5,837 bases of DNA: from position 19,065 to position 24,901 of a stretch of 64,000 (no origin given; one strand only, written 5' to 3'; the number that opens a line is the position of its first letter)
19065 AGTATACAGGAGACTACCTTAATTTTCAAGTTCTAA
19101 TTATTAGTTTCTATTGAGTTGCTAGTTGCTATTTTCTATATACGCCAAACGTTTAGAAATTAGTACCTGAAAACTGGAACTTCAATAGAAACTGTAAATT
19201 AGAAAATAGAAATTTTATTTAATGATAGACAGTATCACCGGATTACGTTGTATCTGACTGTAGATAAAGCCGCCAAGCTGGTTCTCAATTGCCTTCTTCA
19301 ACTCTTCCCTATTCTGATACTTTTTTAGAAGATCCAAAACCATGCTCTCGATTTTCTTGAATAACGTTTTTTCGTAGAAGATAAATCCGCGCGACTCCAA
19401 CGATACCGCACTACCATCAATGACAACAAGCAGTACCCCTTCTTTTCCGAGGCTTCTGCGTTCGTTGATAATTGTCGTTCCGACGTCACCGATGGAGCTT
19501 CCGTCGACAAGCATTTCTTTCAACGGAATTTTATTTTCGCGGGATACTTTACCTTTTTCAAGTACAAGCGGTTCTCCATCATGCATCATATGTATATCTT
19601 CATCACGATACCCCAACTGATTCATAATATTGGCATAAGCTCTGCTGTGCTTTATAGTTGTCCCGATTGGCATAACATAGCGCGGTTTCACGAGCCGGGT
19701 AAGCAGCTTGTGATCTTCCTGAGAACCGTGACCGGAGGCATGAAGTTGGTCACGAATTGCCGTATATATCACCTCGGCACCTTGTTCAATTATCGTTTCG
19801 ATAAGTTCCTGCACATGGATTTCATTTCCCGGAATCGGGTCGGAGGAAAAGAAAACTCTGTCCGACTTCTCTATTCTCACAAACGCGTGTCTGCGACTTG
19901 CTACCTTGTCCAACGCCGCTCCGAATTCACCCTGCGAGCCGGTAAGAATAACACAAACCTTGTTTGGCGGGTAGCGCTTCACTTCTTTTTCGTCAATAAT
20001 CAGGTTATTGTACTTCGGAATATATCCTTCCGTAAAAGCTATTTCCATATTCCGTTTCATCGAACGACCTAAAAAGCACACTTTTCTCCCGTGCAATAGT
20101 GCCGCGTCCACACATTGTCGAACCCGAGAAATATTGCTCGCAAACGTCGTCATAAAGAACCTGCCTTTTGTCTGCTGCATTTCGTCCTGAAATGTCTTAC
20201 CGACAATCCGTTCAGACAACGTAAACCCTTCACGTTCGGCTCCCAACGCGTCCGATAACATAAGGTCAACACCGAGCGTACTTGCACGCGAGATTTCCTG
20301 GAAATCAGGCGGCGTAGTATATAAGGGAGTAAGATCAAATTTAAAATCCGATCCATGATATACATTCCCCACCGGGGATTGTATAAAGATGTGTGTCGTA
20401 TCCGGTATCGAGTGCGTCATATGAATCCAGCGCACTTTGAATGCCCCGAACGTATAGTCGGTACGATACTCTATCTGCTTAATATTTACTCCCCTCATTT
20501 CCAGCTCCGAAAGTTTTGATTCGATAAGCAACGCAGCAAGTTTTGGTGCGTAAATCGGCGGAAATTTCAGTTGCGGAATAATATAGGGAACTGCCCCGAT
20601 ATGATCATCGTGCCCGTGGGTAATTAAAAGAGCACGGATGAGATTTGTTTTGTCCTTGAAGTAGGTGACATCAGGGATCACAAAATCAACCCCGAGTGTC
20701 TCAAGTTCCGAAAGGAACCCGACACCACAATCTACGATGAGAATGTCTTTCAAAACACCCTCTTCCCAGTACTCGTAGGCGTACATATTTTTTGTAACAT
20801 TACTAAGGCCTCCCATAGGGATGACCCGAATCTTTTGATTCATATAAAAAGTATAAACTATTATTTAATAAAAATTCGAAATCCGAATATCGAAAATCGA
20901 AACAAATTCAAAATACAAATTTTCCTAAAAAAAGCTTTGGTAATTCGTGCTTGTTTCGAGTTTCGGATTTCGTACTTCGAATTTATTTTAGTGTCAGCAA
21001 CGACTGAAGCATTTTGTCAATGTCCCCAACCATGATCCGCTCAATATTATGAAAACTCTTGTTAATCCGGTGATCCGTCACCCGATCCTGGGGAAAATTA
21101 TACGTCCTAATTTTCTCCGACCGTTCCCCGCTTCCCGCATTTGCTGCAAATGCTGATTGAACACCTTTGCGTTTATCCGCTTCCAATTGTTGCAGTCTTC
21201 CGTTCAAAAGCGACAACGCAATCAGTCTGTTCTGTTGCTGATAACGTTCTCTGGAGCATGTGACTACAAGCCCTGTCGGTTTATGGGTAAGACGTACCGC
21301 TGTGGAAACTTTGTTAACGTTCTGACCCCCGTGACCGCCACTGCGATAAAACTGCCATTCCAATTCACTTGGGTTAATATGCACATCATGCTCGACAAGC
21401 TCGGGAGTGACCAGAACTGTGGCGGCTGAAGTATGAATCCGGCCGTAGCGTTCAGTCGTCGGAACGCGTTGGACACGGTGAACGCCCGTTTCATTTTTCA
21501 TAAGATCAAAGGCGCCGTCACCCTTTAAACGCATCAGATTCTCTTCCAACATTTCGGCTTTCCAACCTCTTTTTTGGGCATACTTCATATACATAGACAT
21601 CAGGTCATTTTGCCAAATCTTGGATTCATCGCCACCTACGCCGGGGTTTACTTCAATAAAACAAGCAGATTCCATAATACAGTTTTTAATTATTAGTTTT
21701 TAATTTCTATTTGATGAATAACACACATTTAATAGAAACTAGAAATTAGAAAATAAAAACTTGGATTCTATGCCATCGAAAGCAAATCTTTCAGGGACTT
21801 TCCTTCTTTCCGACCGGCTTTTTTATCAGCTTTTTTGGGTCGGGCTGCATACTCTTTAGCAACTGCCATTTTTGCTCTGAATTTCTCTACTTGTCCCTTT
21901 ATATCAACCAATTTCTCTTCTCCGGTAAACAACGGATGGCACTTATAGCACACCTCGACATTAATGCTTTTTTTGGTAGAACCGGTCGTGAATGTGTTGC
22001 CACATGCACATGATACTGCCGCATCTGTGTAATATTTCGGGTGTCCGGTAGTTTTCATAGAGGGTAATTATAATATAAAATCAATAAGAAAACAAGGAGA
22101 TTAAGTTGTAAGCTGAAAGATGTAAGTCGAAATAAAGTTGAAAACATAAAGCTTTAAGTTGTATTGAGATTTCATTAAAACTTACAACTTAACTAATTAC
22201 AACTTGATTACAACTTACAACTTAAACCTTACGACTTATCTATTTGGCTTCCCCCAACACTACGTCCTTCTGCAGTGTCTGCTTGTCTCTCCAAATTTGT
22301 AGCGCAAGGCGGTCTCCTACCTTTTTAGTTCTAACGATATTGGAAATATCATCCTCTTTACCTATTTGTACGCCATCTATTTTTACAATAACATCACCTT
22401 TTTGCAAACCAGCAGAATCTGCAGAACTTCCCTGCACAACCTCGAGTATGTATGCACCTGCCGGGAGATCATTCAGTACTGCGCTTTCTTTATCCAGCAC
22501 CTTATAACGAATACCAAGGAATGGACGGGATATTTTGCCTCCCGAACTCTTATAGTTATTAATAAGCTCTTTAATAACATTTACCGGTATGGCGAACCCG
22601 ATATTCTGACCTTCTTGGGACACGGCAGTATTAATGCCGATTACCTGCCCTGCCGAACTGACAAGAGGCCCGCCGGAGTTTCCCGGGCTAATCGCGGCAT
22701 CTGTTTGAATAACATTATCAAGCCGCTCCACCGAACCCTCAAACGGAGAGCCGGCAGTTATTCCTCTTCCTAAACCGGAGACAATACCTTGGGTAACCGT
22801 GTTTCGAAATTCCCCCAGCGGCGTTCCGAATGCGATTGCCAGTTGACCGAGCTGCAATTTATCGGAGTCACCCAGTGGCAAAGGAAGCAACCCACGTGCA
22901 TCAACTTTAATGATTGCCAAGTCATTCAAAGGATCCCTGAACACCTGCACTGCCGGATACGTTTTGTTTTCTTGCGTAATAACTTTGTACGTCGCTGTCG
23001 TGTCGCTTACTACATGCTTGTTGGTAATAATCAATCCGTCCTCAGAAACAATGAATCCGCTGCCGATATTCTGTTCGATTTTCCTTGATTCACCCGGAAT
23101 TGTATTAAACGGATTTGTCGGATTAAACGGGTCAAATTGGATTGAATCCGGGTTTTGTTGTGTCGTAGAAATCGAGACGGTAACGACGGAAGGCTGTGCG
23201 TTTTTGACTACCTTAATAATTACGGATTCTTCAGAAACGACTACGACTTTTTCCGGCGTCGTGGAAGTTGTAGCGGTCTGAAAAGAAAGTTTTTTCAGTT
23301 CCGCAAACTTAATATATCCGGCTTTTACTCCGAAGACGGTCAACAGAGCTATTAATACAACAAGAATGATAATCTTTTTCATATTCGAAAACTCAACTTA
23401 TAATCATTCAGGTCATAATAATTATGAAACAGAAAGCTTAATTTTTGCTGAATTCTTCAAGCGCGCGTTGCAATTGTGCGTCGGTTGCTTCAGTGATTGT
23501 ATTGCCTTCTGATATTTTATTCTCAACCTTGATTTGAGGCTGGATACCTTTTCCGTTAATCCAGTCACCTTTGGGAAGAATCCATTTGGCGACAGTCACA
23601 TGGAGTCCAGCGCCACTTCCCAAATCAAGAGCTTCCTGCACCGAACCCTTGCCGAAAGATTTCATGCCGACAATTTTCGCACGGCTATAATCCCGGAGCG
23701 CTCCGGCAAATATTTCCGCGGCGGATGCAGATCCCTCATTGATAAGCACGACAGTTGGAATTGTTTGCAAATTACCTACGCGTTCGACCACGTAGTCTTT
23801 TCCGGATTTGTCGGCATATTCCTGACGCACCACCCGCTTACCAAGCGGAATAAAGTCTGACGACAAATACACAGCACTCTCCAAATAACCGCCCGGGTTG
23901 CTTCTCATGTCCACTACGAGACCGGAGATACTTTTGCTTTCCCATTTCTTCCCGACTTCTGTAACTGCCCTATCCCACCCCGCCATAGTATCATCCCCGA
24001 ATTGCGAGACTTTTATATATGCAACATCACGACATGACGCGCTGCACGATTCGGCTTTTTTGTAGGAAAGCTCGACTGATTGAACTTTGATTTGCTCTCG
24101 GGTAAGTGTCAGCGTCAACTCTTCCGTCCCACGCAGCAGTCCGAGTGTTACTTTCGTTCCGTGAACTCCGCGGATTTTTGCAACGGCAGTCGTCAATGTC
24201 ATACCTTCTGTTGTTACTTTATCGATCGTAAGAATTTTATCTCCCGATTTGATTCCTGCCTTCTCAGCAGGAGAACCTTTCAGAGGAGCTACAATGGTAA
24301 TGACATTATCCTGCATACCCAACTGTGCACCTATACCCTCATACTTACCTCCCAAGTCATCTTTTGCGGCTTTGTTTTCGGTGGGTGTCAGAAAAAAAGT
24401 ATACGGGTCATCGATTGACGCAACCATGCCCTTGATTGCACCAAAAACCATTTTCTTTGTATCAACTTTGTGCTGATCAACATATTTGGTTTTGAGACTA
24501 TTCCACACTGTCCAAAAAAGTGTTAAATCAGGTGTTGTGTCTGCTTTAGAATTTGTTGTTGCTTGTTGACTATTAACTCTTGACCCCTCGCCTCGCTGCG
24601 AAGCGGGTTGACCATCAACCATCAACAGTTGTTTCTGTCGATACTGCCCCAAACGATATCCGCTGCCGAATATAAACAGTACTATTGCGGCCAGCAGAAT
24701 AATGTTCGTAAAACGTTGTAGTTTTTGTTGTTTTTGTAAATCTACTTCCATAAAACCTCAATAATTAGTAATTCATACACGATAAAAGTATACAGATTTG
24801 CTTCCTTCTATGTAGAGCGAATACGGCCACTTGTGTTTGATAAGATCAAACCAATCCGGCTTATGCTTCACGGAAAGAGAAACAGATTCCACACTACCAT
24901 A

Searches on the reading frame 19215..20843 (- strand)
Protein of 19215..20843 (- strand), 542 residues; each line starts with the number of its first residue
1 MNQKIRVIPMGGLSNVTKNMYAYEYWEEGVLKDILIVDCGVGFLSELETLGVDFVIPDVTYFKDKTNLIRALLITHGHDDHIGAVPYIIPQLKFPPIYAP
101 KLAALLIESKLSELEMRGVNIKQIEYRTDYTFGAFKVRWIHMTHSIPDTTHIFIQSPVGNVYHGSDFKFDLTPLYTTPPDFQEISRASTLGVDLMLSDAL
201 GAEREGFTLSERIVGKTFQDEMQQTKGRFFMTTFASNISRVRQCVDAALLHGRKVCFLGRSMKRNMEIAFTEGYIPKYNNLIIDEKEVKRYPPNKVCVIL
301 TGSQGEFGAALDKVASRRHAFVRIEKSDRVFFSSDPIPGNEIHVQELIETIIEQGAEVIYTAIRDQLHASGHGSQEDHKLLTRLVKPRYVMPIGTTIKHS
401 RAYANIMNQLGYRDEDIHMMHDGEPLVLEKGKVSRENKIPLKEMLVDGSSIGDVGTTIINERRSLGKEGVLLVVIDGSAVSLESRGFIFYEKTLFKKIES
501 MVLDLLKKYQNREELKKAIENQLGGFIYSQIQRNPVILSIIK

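Call 7: search_protein_families(library=pfam, proteins=[window:19215-20843:-], max_evalue=0.00001)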
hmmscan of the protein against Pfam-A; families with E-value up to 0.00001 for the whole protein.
window:19215-20843:- (542 aa): 4 families
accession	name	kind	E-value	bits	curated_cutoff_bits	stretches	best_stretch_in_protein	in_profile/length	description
PF22505.1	RNase_J_b_CASP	-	1.5e-41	141.5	27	1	226-350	1-125/126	Ribonuclease J, beta-CASP domain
PF00753.33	Lactamase_B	-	8.4e-10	39.3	22.7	1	35-169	18-152/196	Metallo-beta-lactamase superfamily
PF17770.6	RNase_J_C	-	5.7e-09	37.3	23.8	1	458-541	1-99/102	Ribonuclease J C-terminal domain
PF12706.13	Lactamase_B_2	-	2.1e-06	27.9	27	1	57-168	20-144/200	Beta-lactamase superfamily domain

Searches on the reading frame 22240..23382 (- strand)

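Call 7: search_protein_families(library=pfam, proteins=[window:22240-23382:-], max_evalue=0.00001)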
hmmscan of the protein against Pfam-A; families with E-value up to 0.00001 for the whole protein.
window:22240-23382:- (380 aa): 5 families
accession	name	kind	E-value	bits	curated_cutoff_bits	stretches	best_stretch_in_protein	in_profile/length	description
PF13365.12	Trypsin_2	-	6.4e-34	118.2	27.6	1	107-250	1-144/144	Trypsin-like peptidase domain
PF00089.32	Trypsin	-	3.1e-20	73.4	20.6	1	105-274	25-220/220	Trypsin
PF13180.12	PDZ_2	-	9.5e-15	55.1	27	1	287-374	1-78/80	PDZ domain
PF17820.7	PDZ_6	-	2.6e-11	43.5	27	1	312-365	2-54/54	PDZ domain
PF00595.29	PDZ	-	6.7e-09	36.4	23.2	1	287-363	10-80/81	PDZ domain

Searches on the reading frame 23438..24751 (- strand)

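Call 7: search_protein_families(library=pfam, proteins=[window:23438-24751:-], max_evalue=0.00001)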
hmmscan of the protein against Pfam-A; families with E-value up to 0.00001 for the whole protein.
window:23438-24751:- (437 aa): 5 families
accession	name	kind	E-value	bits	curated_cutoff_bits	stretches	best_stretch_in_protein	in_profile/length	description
PF03572.23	Peptidase_S41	-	5e-46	156.7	24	1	242-409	1-165/165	Peptidase family S41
PF00595.29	PDZ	-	1.8e-11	44.7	23.2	1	138-205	10-80/81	PDZ domain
PF17820.7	PDZ_6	-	2.2e-11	43.8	27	1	153-207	2-54/54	PDZ domain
PF13180.12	PDZ_2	-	2.5e-10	41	27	1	139-216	2-78/80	PDZ domain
PF22694.1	CtpB_N-like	-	2.2e-09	38.1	27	1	58-121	20-81/85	Activating protease CtpB N-terminal domain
